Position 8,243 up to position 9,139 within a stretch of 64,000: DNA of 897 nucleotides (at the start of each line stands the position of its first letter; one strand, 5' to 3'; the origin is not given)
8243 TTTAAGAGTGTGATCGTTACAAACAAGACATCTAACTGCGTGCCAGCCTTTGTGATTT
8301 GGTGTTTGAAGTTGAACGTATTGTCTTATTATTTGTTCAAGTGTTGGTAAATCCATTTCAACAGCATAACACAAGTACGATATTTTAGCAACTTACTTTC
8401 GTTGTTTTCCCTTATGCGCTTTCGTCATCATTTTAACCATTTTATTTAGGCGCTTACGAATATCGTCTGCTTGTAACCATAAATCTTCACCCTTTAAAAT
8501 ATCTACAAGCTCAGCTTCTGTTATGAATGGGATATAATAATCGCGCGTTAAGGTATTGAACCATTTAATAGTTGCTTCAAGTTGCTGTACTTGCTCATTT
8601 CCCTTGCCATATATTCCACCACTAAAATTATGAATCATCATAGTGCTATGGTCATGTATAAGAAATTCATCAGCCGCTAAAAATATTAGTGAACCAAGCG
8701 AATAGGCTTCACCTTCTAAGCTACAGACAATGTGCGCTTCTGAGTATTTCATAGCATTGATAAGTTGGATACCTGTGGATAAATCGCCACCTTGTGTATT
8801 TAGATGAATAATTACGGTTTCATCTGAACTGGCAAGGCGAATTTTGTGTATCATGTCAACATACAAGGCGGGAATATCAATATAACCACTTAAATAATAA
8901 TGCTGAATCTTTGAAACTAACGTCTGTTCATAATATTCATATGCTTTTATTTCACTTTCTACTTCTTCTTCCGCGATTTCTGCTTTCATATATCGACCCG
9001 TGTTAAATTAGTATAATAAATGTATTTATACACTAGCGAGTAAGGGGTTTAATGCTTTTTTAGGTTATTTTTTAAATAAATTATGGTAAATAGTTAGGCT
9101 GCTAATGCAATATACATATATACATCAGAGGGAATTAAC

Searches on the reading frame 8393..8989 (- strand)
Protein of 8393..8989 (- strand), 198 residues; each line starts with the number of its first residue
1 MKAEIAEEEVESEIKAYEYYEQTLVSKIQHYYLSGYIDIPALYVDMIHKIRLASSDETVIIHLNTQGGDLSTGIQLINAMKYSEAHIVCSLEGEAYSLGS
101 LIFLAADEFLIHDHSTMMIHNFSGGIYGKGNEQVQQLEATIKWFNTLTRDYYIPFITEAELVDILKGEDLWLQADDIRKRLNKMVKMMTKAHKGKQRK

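Call 46: search_protein_families(library=pfam, proteins=[window:8393-8989:-], max_evalue=0.01)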
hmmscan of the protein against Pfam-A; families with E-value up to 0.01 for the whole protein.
window:8393-8989:- (198 aa): 3 families
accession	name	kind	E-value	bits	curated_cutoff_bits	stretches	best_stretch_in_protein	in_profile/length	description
PF00574.28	CLP_protease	-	1.9e-12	47.9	20.2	1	53-151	43-143/182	Clp protease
PF25145.1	NfeD1b_N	-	6.9e-07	29.5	40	1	57-119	32-94/189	NfeD1b, N-terminal domain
PF01972.22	SDH_protease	-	2.9e-05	23.7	31.3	1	46-117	81-152/286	ClpP-like SDH-type serine proteinase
